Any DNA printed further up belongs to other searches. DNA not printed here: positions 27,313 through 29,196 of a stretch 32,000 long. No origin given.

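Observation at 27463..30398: Tightly coupled CrtI-like flavoenzyme / NTF2-fold / SDR operon of unknown substrate: candidate lipid, fatty-acid or steroid tailoring module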

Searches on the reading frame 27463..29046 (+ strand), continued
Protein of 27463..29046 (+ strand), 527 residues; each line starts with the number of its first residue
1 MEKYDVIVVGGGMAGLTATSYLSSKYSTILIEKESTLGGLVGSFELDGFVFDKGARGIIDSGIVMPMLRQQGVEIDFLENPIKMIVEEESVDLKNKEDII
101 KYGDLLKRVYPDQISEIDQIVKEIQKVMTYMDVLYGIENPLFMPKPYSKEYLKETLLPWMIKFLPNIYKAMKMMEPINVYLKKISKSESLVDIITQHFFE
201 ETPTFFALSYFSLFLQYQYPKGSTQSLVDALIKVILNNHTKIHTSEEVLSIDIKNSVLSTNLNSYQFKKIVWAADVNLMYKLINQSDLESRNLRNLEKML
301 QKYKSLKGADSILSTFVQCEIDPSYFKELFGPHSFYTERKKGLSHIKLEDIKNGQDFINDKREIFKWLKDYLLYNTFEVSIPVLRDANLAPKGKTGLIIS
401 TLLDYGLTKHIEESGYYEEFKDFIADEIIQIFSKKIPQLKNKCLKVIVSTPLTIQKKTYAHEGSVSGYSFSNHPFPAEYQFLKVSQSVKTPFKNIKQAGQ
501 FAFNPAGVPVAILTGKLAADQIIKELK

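Call 27: search_protein_families(library=ncbifam, proteins=[L075:6148-7992:+, L075:7989-9560:+, L075:9566-10675:+, L075:10672-11193:+, L075:11268-12071:-, L075:5082-5846:-, L075:2742-3647:+, L043:11248-11913:+, L043:12032-12760:+], max_evalue=0.001)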
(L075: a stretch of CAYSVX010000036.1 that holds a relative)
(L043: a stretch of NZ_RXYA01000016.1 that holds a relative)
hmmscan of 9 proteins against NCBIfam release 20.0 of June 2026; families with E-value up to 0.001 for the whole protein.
L075:6148-7992:+ (614 aa): 52 families (the best 25 are shown)
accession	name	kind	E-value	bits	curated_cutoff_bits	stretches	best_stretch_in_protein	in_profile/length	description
TIGR02730.1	carot_isom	equivalog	1.9e-74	251.3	586.9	1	3-489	1-488/493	carotenoid isomerase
TIGR02733.1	desat_CrtD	equivalog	5.3e-46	157.3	549.7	1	4-489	3-488/492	C-3',4' desaturase CrtD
TIGR02734.1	crtI_fam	subfamily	9e-31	107.1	238.1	1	5-493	1-492/504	phytoene desaturase family protein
NF045637.1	carotdesatCrtDProt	equivalog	2e-26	92.6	580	1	5-491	1-484/485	1-hydroxycarotenoid 3,4-desaturase CrtD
NF058655.1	CrtID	equivalog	1.5e-23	83.4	640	1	5-479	1-471/478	bifunctional phytoene desaturase/3,4-desaturase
NF045689.1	BCarotKetCrtO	equivalog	6.7e-15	54.6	1000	1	2-298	3-309/563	beta-carotene ketolase CrtO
NF042421.1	hydcarot_desat_CrtD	equivalog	1.6e-12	46.7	500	1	5-304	4-294/487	1-hydroxycarotenoid 3,4-desaturase CrtD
TIGR00292.1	TIGR00292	equivalog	4.4e-08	32.7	148.3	1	2-42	21-61/254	sulfide-dependent adenosine diphosphate thiazole synthase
NF003585.0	PRK05249.1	equivalog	1.8e-07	30.2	465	1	2-41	6-45/464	Si-specific NAD(P)(+) transhydrogenase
NF005560.0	PRK07233.1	equivalog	1.9e-07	30.3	252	1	5-50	3-48/435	hypothetical protein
TIGR03467.1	HpnE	equivalog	3.9e-07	29.7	283.05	1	5-54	1-52/430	hydroxysqualene dehydroxylase HpnE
TIGR03197.1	MnmC_Cterm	equivalog_domain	3.1e-06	26.5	174.2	1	4-51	1-48/400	FAD-dependent 5-carboxymethylaminomethyl-2-thiouridine(34) oxidoreductase MnmC1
TIGR02032.1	GG-red-SF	subfamily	5.2e-06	26.4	158.8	1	3-38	1-36/297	geranylgeranyl reductase family protein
TIGR01350.1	lipoamide_DH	equivalog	5.2e-06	25.4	408.8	1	3-41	2-39/461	dihydrolipoyl dehydrogenase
NF053717.1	VnlPnlRedVprA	equivalog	8.7e-06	24.8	600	1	2-47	6-50/481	vinyl phenol reductase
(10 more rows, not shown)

L075:7989-9560:+ (523 aa): 76 families (the best 25 are shown)
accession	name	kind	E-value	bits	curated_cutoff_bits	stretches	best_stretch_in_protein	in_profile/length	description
TIGR02734.1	crtI_fam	subfamily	6.1e-27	94.5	238.1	1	7-520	1-491/504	phytoene desaturase family protein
NF058655.1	CrtID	equivalog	5.6e-22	78.2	640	2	8-58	2-52/478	bifunctional phytoene desaturase/3,4-desaturase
TIGR02733.1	desat_CrtD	equivalog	3e-20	72.3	549.7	2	7-76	4-76/492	C-3',4' desaturase CrtD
TIGR02730.1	carot_isom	equivalog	4.6e-20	71.9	586.9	2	5-337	1-339/493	carotenoid isomerase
NF045689.1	BCarotKetCrtO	equivalog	2.2e-16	59.5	1000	1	3-45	2-44/563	beta-carotene ketolase CrtO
NF005560.0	PRK07233.1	equivalog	2.9e-14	52.7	252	1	8-52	4-48/435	hypothetical protein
NF005548.0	PRK07208.1-4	equivalog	4.3e-12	45.4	389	1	6-61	5-60/488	hypothetical protein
NF042421.1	hydcarot_desat_CrtD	equivalog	6.9e-12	44.6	500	1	7-126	4-127/487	1-hydroxycarotenoid 3,4-desaturase CrtD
NF005546.0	PRK07208.1-2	equivalog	2e-11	43.2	418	2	4-61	4-62/527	hypothetical protein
TIGR03467.1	HpnE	equivalog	3.4e-11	43.1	283.05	1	8-56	2-52/430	hydroxysqualene dehydroxylase HpnE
NF005545.0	PRK07208.1-1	equivalog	9.8e-11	40.7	451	1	2-61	5-65/504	hypothetical protein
NF045637.1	carotdesatCrtDProt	equivalog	1.9e-10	39.9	580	1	8-78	2-72/485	1-hydroxycarotenoid 3,4-desaturase CrtD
TIGR00562.1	proto_IX_ox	equivalog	1.6e-09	36.9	97.85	1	6-80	4-81/470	protoporphyrinogen oxidase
NF008845.0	PRK11883.1-5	equivalog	3e-09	35.7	560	1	6-82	6-89/468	protoporphyrinogen oxidase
NF005547.0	PRK07208.1-3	equivalog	4.9e-09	35.4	380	1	3-61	3-61/465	hypothetical protein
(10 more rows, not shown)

L075:9566-10675:+ (369 aa): 19 families
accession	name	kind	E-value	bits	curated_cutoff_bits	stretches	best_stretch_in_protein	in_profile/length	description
TIGR03469.1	HpnB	hypoth_equivalog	3.7e-26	92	379.25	1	34-362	40-383/386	hopene-associated glycosyltransferase HpnB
TIGR04283.1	glyco_like_mftF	equivalog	8.9e-22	77.8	182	1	40-227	1-173/221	TIGR04283 family arsenosugar biosynthesis glycosyltransferase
NF045692.1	OglycostaseCruG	equivalog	5.7e-15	55.1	600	1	24-289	27-302/386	2'-O-glycosyltransferase CruG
TIGR03937.1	PgaC_IcaA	equivalog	2.9e-12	46.3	422.3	1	31-143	38-151/407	poly-beta-1,6-N-acetyl-D-glucosamine synthase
NF007482.0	PRK10073.1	equivalog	3e-11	42.9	423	1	35-139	3-107/334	glycosyltransferase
NF041875.1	EPS_EpsD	equivalog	4.3e-11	42.8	370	1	40-154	1-116/325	exopolysaccharide biosynthesis glycosyltransferase EpsD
NF010496.0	PRK13915.1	equivalog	1e-10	41.2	262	1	36-129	29-128/307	glucosyl-3-phosphoglycerate synthase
TIGR03965.1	mycofact_glyco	equivalog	3.6e-10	39.3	280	1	32-144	68-181/467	mycofactocin biosynthesis glycosyltransferase MftF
NF050050.1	ProtGlycPglI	equivalog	1.3e-08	34.6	500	1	37-142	1-108/306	GalNAc(5)-diNAcBac-PP-undecaprenol beta-1,3-glucosyltransferase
NF047683.1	TeichurnBiosyTuaG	equivalog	1.1e-06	28.4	400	1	37-159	5-128/252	teichuronic acid biosynthesis protein TuaG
TIGR04182.1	glyco_TIGR04182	equivalog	1.2e-06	28.2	325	1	40-137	2-92/293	S-layer glycoprotein N-glycosyltransferase AglJ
NF038299.1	EPS_HpsN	equivalog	5.2e-06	25.6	425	1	38-144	1-108/317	hormogonium polysaccharide biosynthesis glycosyltransferase HpsN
TIGR03111.1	glyc2_xrt_Gpos1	hypoth_equivalog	1.2e-05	24.4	363.95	1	7-144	17-158/439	TIGR03111 family XrtG-associated glycosyltransferase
NF038302.1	EPS_HpsE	equivalog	2.2e-05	23.6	300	1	40-128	3-97/307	hormogonium polysaccharide biosynthesis glycosyltransferase HpsE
NF041865.1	EpsU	equivalog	4.1e-05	22.8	700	1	25-112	27-113/394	exopolysaccharide biosynthesis GT2 family glycosyltransferase EpsU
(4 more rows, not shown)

L075:10672-11193:+ (173 aa): 0 families

L075:11268-12071:- (267 aa): 0 families

L075:5082-5846:- (254 aa): 1 family
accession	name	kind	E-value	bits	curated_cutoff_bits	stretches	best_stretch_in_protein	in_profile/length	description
NF038020.1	HeR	equivalog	5.7e-107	356.8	100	1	8-251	1-244/244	heliorhodopsin HeR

L075:2742-3647:+ (301 aa): 0 families

L043:11248-11913:+ (221 aa): 1 family
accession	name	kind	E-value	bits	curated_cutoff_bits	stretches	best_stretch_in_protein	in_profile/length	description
NF003161.0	PRK04136.1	equivalog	3.4e-05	23.3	54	0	2-22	16-36/49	50S ribosomal protein L40e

L043:12032-12760:+ (242 aa): 0 families

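Call 28: search_protein_families(library=pfam, proteins=[L075:6148-7992:+, L075:7989-9560:+, L075:9566-10675:+, L075:10672-11193:+, L075:11268-12071:-, L075:5082-5846:-, L075:2742-3647:+, L043:11248-11913:+, L043:12032-12760:+], max_evalue=0.001)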
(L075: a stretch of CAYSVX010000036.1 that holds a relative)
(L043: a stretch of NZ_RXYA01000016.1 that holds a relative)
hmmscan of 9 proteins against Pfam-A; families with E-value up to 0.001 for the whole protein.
L075:6148-7992:+ (614 aa): 12 families
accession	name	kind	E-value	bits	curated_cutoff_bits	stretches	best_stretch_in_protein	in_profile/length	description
PF01593.30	Amino_oxidase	-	1.4e-14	54.7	19.8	1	12-490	1-443/443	Flavin containing amine oxidoreductase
PF13450.12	NAD_binding_8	-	2.1e-12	47.6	21.9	1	7-63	1-57/68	NAD(P)-binding Rossmann-like domain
PF01266.30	DAO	-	3.7e-10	40.3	27.9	1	4-39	1-37/353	FAD dependent oxidoreductase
PF01946.23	Thi4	-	1.6e-07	31.2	26.2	1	2-41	17-57/235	Thi4 family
PF03486.20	HI0933_like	-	6.7e-07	29.4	50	1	4-38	2-36/244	HI0933-like protein Rossmann domain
PF07992.20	Pyr_redox_2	-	1.3e-06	28.5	26.1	1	3-43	1-42/291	Pyridine nucleotide-disulphide oxidoreductase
PF00890.30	FAD_binding_2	-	1.5e-06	28.2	20.4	1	4-39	1-36/414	FAD binding domain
PF01134.28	GIDA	-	1.1e-05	25.2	22.1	1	4-36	1-33/391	Glucose inhibited division protein A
PF12831.13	FAD_oxidored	-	7.9e-05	22.6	27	1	4-40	1-37/416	FAD dependent oxidoreductase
PF01494.25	FAD_binding_3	-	0.00014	21.6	22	1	2-34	1-33/349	FAD binding domain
PF00070.33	Pyr_redox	-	0.00043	21.2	22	0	5-34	2-31/82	Pyridine nucleotide-disulphide oxidoreductase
PF00996.24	GDI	-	0.00044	19.4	23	0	2-40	4-42/436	GDP dissociation inhibitor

L075:7989-9560:+ (523 aa): 10 families
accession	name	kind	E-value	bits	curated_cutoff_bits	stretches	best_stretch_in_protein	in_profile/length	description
PF01593.30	Amino_oxidase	-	5.9e-18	65.8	19.8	1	14-289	1-268/443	Flavin containing amine oxidoreductase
PF13450.12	NAD_binding_8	-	3.3e-15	56.5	21.9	1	9-64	1-56/68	NAD(P)-binding Rossmann-like domain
PF01266.30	DAO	-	2.8e-13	50.6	27.9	1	6-40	1-35/353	FAD dependent oxidoreductase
PF12831.13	FAD_oxidored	-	8e-09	35.7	27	1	6-72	1-67/416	FAD dependent oxidoreductase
PF00890.30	FAD_binding_2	-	9.8e-08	32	20.4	1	6-52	1-45/414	FAD binding domain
PF07992.20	Pyr_redox_2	-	4.3e-07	30.1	26.1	1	5-37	1-33/291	Pyridine nucleotide-disulphide oxidoreductase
PF03486.20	HI0933_like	-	1.8e-06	28.1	50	1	6-40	2-36/244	HI0933-like protein Rossmann domain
PF01494.25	FAD_binding_3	-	1.1e-05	25.3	22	1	5-38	2-35/349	FAD binding domain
PF01946.23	Thi4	-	2.3e-05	24.2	26.2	1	5-81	18-88/235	Thi4 family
PF01134.28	GIDA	-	0.00022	20.9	22.1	1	6-42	1-38/391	Glucose inhibited division protein A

L075:9566-10675:+ (369 aa): 4 families
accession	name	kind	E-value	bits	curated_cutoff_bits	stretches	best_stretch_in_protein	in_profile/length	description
PF00535.33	Glycos_transf_2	-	3.6e-20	73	23.3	1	41-157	1-118/168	Glycosyl transferase family 2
PF13506.12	Glyco_transf_21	-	1.7e-09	37.8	21.7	1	98-228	11-142/174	Glycosyl transferase family 21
PF13641.12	Glyco_tranf_2_3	-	6.2e-06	26.8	27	1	38-141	1-110/230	Glycosyltransferase like family 2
PF10111.15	Glyco_tranf_2_2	-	6.8e-06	26.2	27.3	1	41-142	1-106/276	Glycosyltransferase like family 2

L075:10672-11193:+ (173 aa): 1 family
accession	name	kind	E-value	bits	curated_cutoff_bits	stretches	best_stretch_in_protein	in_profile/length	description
PF18927.5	CrtO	-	3.7e-32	111.7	27.3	1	44-159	4-123/123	Glycosyl-4,4'-diaponeurosporenoate acyltransferase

L075:11268-12071:- (267 aa): 0 families

L075:5082-5846:- (254 aa): 1 family
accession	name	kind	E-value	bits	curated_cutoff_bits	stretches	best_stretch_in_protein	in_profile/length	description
PF18761.7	Heliorhodopsin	-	2.6e-99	331.9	26.7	1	8-251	1-242/242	Heliorhodopsin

L075:2742-3647:+ (301 aa): 0 families

L043:11248-11913:+ (221 aa): 4 families
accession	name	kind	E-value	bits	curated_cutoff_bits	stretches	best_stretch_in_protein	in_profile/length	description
PF13240.11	Zn_Ribbon_1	-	1.3e-07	31.6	25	1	3-23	2-22/23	zinc-ribbon domain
PF12773.13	DZR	-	6.3e-06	26.7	27.3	1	3-24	1-22/45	Double zinc ribbon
PF18912.6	DZR_2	-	0.00023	21.4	27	0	2-20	38-55/56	Double zinc ribbon domain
PF13248.11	Zn_ribbon_3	-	0.00044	20.1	27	1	3-22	5-24/26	zinc-ribbon domain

L043:12032-12760:+ (242 aa): 1 family
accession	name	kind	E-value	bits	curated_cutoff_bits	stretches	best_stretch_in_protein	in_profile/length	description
PF01569.27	PAP2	-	2.4e-09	37.5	27.2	1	137-216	46-128/130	PAP2 superfamily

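Call 41: predict_structure(alignment_id=A1)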
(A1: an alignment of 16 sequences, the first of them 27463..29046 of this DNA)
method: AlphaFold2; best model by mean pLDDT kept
length: 527 residues; sequences in the alignment: 16
mean_pLDDT: 86.8   pTM: 0.86
mean pLDDT of the five models: 86.8, 86.2, 82.8, 80.9, 74.5
residues with pLDDT >= 90: 311; 70-90: 160; 50-70: 43; < 50: 13
segments of 3 or more residues with pLDDT < 50: 472-482
pLDDT, mean of each block of 10 residues (from residue 1): 96 93 96 90 91 65 72 84 92 89 96 97 89 64 66 79 80 82 93 82 77 73 90 95 96 96 97 92 91 93 81 94 94 93 90 94 97 94 94 96 93 97 97 95 96 86 76 41 67 90 62 87 91
secondary structure, 60 per line:
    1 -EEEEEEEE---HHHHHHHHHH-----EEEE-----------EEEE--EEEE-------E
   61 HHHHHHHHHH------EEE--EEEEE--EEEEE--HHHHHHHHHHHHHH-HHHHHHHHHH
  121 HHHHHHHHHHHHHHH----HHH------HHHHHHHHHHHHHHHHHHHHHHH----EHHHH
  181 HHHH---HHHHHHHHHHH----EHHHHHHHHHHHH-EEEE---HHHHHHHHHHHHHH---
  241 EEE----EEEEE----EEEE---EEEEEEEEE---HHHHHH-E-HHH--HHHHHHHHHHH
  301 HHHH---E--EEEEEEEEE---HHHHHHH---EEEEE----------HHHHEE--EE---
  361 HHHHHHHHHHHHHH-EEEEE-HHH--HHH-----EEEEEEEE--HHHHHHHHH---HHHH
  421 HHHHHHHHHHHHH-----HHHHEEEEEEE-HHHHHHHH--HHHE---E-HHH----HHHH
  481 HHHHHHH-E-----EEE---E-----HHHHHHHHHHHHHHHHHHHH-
elements in order: E2-9 H13-22 E28-31 E43-46 E49-52 H61-70 E77-79 E82-86 E89-93 H96-109 H111-135 H149-171 H177-184 H188-198 H204-215 E217-220 H224-237 E241-243 E248-252 E257-260 E264-272 H276-281 H290-304 E311-319 H323-329 E333-337 H348-351 H361-374 E376-380 E395-402 H405-413 H417-433 H439-442 E443-449 H451-458 H477-487 E495-497 H507-526

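Call 45: fold_search(model_id=the predicted structure, library=pdb)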
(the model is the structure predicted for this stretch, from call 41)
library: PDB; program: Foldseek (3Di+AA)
matches with E <= 10: 1708; with E <= 0.001: 977
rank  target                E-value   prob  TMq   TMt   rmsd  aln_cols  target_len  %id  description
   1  4rep                  1.4e-23  1.00  0.69  0.74   6.6       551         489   20  Crystal Structure of gamma-carotenoid desaturase (released 2015-07-15)
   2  4dgk                  1.9e-18  1.00  0.51  0.65   9.7       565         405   13  Crystal structure of Phytoene desaturase CRTI from Pantoea ananatis (released 2012-10-10)
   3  3nrn                  1.4e-17  1.00  0.50  0.66  10.0       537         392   16  Crystal Structure of PF1083 protein from Pyrococcus furiosus, Northeast Structural Genomics Consortium Target PfR223 (released 2010-11-03)
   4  3ka7                  2.0e-17  1.00  0.61  0.75   5.7       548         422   14  Crystal Structure of an oxidoreductase from Methanosarcina mazei. Northeast Structural Genomics Consortium target id MaR (released 2009-11-17)
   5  2yg3_B                7.4e-16  1.00  0.61  0.69   6.3       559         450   13  Structure-based redesign of cofactor binding in Putrescine Oxidase: wild type enzyme (released 2011-05-18)
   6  8dq7_A                1.0e-15  1.00  0.56  0.66   6.6       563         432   13  The structure of NicA2 variant F104L/A107T/S146I/G317D/H368R/L449V/N462S from Pseudomonas putida (released 2023-07-26)
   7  6c71_B                1.3e-15  1.00  0.53  0.62   9.0       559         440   13  Nicotine Oxidoreductase in Complex with S-nicotine (released 2018-07-11)
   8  5ttk_C                1.4e-15  1.00  0.52  0.61   7.8       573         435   13  Crystal Structure of Selenomethionine-incorporated Nicotine Oxidoreductase from Pseudomonas putida (released 2017-01-25)
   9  2yg7_A                1.5e-15  1.00  0.59  0.68   6.3       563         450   13  Structure-based redesign of cofactor binding in Putrescine Oxidase: A394C-A396T-Q431G Triple mutant (released 2011-05-18)
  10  2yg6_A                1.8e-15  1.00  0.60  0.69   6.3       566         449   13  Structure-based redesign of cofactor binding in Putrescine Oxidase: P15I-A394C double mutant (released 2011-05-18)
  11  2yg6_B                1.9e-15  1.00  0.60  0.69   6.2       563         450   13  Structure-based redesign of cofactor binding in Putrescine Oxidase: P15I-A394C double mutant (released 2011-05-18)
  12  2yg3_A                2.0e-15  1.00  0.62  0.71   6.0       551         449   13  Structure-based redesign of cofactor binding in Putrescine Oxidase: wild type enzyme (released 2011-05-18)
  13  3rha_A                2.2e-15  1.00  0.60  0.68   7.0       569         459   12  The crystal structure of Oxidoreductase from Arthrobacter aurescens (released 2011-05-04)
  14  8p84_B                2.2e-15  1.00  0.57  0.65  10.1       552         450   13  X-ray structure of Thermoanaerobacterales bacterium monoamine oxidase (released 2023-10-18)
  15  5ttj_B                3.4e-15  1.00  0.54  0.64   6.7       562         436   13  Crystal Structure of Nicotine Oxidoreductase from Pseudomonas putida (released 2017-02-08)
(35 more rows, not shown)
